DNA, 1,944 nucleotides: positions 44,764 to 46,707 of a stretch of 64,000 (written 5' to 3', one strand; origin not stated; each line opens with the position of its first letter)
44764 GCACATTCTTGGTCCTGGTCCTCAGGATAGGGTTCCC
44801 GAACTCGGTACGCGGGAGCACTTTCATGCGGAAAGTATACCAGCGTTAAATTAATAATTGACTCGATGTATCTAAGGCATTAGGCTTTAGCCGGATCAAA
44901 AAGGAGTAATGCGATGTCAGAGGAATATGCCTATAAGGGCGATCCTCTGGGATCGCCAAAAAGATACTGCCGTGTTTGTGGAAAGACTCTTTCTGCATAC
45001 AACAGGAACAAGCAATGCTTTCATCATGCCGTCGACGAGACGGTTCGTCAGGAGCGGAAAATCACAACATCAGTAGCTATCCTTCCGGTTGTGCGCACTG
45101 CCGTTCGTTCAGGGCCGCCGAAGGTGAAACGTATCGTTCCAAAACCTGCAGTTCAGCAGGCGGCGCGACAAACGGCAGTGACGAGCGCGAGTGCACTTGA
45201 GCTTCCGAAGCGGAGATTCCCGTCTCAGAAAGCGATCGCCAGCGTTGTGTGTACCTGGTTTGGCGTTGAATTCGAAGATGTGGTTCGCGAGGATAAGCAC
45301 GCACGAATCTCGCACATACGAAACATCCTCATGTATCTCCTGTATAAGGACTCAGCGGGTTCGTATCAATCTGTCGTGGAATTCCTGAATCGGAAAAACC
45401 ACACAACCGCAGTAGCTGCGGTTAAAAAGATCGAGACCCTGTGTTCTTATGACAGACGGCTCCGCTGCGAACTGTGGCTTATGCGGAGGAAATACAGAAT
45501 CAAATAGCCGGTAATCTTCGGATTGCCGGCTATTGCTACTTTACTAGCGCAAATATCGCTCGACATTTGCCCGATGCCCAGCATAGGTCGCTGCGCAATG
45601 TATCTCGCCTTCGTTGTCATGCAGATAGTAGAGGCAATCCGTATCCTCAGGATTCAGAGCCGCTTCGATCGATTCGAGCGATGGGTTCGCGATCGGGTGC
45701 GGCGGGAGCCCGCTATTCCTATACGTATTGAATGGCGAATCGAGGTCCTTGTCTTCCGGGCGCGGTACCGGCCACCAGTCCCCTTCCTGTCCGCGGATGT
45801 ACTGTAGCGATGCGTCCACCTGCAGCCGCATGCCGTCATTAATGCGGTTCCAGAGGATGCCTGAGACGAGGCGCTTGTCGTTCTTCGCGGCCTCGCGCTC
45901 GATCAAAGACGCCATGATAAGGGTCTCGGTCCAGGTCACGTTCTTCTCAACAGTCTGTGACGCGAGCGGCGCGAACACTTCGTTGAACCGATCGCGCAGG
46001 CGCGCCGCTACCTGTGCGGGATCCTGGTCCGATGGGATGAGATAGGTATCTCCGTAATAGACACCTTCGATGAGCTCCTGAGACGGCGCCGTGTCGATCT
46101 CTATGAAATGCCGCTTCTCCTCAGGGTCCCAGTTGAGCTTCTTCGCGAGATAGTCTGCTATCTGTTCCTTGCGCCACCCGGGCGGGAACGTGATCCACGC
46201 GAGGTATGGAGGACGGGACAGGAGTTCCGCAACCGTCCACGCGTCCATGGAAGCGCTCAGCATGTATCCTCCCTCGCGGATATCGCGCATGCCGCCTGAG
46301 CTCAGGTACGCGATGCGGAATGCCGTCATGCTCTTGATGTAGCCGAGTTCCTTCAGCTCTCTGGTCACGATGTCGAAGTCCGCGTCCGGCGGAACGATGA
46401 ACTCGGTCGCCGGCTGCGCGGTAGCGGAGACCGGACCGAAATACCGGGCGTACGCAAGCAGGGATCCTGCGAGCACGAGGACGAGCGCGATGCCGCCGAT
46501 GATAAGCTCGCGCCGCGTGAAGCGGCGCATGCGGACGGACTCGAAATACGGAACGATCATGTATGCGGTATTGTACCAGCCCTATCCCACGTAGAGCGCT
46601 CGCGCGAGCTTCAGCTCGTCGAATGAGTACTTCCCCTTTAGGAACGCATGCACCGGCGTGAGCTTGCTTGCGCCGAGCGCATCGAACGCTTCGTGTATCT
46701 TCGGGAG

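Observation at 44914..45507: Standalone DnaA domain-IV protein fused to an N-terminal zinc ribbon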

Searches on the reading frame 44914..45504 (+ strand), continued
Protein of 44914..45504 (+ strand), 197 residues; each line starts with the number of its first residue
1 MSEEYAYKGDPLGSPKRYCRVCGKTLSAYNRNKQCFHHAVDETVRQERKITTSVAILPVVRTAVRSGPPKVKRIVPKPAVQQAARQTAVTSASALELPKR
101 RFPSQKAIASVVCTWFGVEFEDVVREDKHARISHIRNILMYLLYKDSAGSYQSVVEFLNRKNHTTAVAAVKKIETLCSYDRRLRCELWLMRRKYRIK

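Call 56: fold_search(model_id=the predicted structure, library=pdb)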
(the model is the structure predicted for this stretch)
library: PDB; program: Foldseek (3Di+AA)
matches with E <= 10: 258; with E <= 0.001: 5
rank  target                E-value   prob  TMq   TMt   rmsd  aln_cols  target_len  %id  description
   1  3pvp_A                1.3e-04  1.00  0.45  0.90   1.1        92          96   22  Structure of Mycobacterium tuberculosis DnaA-DBD in complex with box2 DNA (released 2011-05-25)
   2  3pvp_B                1.6e-04  1.00  0.45  0.90   1.1        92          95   22  Structure of Mycobacterium tuberculosis DnaA-DBD in complex with box2 DNA (released 2011-05-25)
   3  8btg_A                1.9e-04  1.00  0.46  0.28   3.7        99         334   25  Cryo-EM structure of the bacterial replication origin opening basal unwinding system (released 2024-02-14)
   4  8btg_B                3.3e-04  1.00  0.47  0.28   1.9        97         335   25  Cryo-EM structure of the bacterial replication origin opening basal unwinding system (released 2024-02-14)
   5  1j1v_A                4.0e-04  1.00  0.44  0.90   1.1        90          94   18  Crystal structure of DnaA domainIV complexed with DnaAbox DNA (released 2003-04-22)
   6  8btg_C                1.0e-03  1.00  0.45  0.27   1.3        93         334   25  Cryo-EM structure of the bacterial replication origin opening basal unwinding system (released 2024-02-14)
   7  1l8q                  1.8e-03  1.00  0.41  0.26   1.9        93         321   22  CRYSTAL STRUCTURE OF DNA REPLICATION INITIATION FACTOR (released 2002-09-25)
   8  2hcb_C                3.4e-03  1.00  0.39  0.25   1.9        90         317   23  Structure of AMPPCP-bound DnaA from Aquifex aeolicus (released 2006-07-25)
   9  3r8f_A                3.9e-03  1.00  0.41  0.26   2.2        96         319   25  Replication initiator DnaA bound to AMPPCP and single-stranded DNA (released 2011-09-28)
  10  2hcb_D                1.0e-02  1.00  0.40  0.25   2.1        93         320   24  Structure of AMPPCP-bound DnaA from Aquifex aeolicus (released 2006-07-25)
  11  2hcb_A                1.9e-02  1.00  0.39  0.25   1.9        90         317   23  Structure of AMPPCP-bound DnaA from Aquifex aeolicus (released 2006-07-25)
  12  2hcb_B                5.3e-02  1.00  0.32  0.20   1.7        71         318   31  Structure of AMPPCP-bound DnaA from Aquifex aeolicus (released 2006-07-25)
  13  2jps_MODEL_1_A        6.1e-01  0.21  0.18  0.30   8.8        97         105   13  NAB2 N-terminal domain (released 2008-03-18)
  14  7bhy_A                1.0e+00  0.96  0.23  0.76   2.1        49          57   22  DNA-binding domain of DeoR in complex with the DNA operator (released 2021-11-10)
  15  8r7y_A                1.2e+00  0.94  0.23  0.15   2.4        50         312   22  Deoxyribonucleoside regulator DeoR in complex with the DNA operator (released 2024-06-19)
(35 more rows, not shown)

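Call 69: search_protein_families(library=pfam, proteins=[P0036, P0051, P0026, P0089], max_evalue=0.001)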
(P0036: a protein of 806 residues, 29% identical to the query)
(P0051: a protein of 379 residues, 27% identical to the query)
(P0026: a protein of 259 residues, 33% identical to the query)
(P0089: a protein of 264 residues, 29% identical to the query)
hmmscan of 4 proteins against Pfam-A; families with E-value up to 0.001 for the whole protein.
P0036 (806 aa): 6 families
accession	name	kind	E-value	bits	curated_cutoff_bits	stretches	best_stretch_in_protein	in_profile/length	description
PF08299.17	Bac_DnaA_C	-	2.7e-26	91.8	31.5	2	551-615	3-68/69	Bacterial dnaA protein helix-turn-helix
PF04542.20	Sigma70_r2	-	6.1e-21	74.4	24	1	235-299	1-65/71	Sigma-70 region 2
PF00140.25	Sigma70_r1_2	-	2.1e-06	28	22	1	201-228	6-33/34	Sigma-70 factor, region 1.2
PF04545.22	Sigma70_r4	-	6.2e-05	22.9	24.1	1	421-462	5-41/50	Sigma-70, region 4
PF04539.22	Sigma70_r3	-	0.00021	21.8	25.3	1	316-367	3-51/78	Sigma-70 region 3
PF13936.12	HTH_38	-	0.00058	20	27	0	592-611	20-39/44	Helix-turn-helix domain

P0051 (379 aa): 3 families
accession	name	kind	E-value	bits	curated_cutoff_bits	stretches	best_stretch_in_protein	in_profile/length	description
PF08299.17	Bac_DnaA_C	-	2.3e-20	72.8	31.5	1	140-208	1-69/69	Bacterial dnaA protein helix-turn-helix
PF00293.34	NUDIX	-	9.6e-15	55.2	21.1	1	242-358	7-126/134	NUDIX domain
PF04545.22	Sigma70_r4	-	7.2e-06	25.9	24.1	1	74-115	6-41/50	Sigma-70, region 4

P0026 (259 aa): 2 families
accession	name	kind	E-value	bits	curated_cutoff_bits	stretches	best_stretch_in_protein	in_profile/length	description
PF08299.17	Bac_DnaA_C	-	1.9e-25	89.1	31.5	1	171-237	2-69/69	Bacterial dnaA protein helix-turn-helix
PF13936.12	HTH_38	-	0.00086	19.4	27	0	213-230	20-37/44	Helix-turn-helix domain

P0089 (264 aa): 2 families
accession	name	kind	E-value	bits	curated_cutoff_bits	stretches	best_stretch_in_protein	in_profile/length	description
PF08299.17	Bac_DnaA_C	-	4.7e-39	132.7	31.5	2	177-242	3-69/69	Bacterial dnaA protein helix-turn-helix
PF13936.12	HTH_38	-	0.00019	21.5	27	0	218-240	20-42/44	Helix-turn-helix domain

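Call 70: find_encoding_contigs(protein=P0002, flank=3000, max_places=3)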
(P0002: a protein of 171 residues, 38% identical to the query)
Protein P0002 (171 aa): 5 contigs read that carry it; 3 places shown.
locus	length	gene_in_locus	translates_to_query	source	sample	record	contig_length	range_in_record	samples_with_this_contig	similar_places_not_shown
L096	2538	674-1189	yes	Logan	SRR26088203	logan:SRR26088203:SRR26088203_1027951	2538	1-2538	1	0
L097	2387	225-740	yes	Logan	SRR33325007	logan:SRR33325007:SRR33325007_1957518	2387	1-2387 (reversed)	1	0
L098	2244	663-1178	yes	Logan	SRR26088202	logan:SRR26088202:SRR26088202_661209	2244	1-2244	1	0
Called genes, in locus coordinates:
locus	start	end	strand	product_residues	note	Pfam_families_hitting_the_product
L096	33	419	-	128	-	-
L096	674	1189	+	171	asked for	PF08299:Bac_DnaA_C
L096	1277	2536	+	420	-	?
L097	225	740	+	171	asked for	PF08299:Bac_DnaA_C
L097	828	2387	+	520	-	?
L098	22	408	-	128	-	-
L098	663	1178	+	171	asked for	PF08299:Bac_DnaA_C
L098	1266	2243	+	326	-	?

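Call 71: search_dna_similar(query=window:44914-45504:+, collection=phages, mode=protein, max_evalue=0.001, max_rows=15)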
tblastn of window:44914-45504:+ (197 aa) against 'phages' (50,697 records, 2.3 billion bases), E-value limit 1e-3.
Records with a match: 1; places in all: 1; records where one place covers at least 80% of the query: 0.
Best place of each record, by identity: <60% 1.
By first word of the organism name: Bacteriophage 1.
By host as written in the record: - 1.
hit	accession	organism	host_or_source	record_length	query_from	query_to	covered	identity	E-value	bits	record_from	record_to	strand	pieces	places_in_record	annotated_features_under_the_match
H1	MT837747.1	Bacteriophage sp.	human fecal samples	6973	98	193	49%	30.2%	2e-5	50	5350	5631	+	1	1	record has no annotation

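Call 72: search_dna_similar(query=window:44914-45504:+, collection=plasmids, mode=protein, max_evalue=0.001, max_rows=15)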
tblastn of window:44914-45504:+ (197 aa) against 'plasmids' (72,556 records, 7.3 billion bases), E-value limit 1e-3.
No match.

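Call 76: fold_search(model_id=the predicted structure, library=viral)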
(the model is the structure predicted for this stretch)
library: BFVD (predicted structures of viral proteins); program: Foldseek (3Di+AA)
matches with E <= 10: 297; with E <= 0.001: 40
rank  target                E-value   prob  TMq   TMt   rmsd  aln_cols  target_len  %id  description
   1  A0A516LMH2            2.3e-05  1.00  0.46  0.69   1.0        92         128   27  (no name in the UniProt tables at hand)
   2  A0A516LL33            3.8e-05  1.00  0.45  0.56   6.4       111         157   22  (no name in the UniProt tables at hand)
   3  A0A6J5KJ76            4.0e-05  1.00  0.45  0.84   1.9       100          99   20  Chromosomal replication initiator, DnaA C-terminal [uncultured Caudovirales phage]
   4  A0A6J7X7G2            4.2e-05  1.00  0.44  0.75   1.9        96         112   20  Chromosomal replication initiator, DnaA C-terminal [uncultured Caudovirales phage]
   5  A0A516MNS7            5.0e-05  1.00  0.44  0.56   1.5        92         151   20  (no name in the UniProt tables at hand)
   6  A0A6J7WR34            6.0e-05  1.00  0.46  0.67   6.8       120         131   16  Chromosomal replication initiator, DnaA C-terminal [uncultured Caudovirales phage]
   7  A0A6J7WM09            7.1e-05  1.00  0.45  0.69   7.8       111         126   21  Chromosomal replication initiator, DnaA C-terminal [uncultured Caudovirales phage]
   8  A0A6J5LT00            7.5e-05  1.00  0.42  0.87   1.6        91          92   16  Chromosomal replication initiator, DnaA C-terminal [uncultured Caudovirales phage]
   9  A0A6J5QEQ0            8.4e-05  1.00  0.43  0.43  17.4       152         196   22  Chromosomal replication initiator, DnaA C-terminal [uncultured Caudovirales phage]
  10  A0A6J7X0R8            1.0e-04  1.00  0.42  0.43   1.6        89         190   20  Chromosomal replication initiator, DnaA C-terminal [uncultured Caudovirales phage]
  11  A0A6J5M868            1.2e-04  1.00  0.41  0.67   1.3        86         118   14  Chromosomal replication initiator, DnaA C-terminal [uncultured Caudovirales phage]
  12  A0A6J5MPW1            1.3e-04  1.00  0.43  0.54   8.3       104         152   17  Chromosomal replication initiator, DnaA C-terminal [uncultured Caudovirales phage]
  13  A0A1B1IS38            1.6e-04  1.00  0.38  0.51   3.8       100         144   24  (no name in the UniProt tables at hand)
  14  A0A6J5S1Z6            2.2e-04  1.00  0.46  0.53   2.7       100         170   19  Chromosomal replication initiator, DnaA C-terminal [uncultured Caudovirales phage]
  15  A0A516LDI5            2.6e-04  1.00  0.40  0.60   1.8        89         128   20  (no name in the UniProt tables at hand)
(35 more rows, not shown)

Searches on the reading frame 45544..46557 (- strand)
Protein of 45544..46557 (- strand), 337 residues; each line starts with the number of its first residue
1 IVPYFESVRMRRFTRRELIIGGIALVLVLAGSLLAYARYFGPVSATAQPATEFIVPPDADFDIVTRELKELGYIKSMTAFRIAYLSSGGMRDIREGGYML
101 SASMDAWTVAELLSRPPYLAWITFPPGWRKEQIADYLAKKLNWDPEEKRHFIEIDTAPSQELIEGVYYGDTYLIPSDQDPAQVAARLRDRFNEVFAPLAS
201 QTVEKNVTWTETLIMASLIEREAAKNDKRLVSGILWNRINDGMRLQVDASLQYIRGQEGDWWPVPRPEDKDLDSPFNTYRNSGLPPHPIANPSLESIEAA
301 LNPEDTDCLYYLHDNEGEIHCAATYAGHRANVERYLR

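Call 63: find_related_loci(query=window:45544-46557:-, collection=metagenome_contigs, flank=4000)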
Query window:45544-46557:- (337 aa) in metagenome_contigs; peptide patterns used: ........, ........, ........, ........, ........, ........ (x = any residue, [..] = any of these).
45 stretches matched a pattern; 11 encode a relative of the query (tblastn E <= 1e-3); 11 distinct loci.
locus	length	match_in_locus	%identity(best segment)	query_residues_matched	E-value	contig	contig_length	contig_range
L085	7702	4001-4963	82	17-337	0e+0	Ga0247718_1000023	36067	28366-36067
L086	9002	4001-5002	77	4-337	2e-177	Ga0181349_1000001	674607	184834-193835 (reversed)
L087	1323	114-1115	77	4-337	0e+0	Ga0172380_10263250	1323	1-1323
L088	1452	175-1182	74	2-337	0e+0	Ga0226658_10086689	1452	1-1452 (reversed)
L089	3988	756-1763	72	2-337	7e-173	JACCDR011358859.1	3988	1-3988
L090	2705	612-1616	74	2-337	4e-167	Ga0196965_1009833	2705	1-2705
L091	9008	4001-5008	71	2-337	9e-170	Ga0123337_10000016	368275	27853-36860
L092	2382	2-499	90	172-337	7e-105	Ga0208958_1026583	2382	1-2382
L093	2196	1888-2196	66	17-119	6e-40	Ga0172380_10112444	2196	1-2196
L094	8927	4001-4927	30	55-335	6e-36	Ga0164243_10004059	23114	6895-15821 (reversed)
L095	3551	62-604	38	158-334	1e-32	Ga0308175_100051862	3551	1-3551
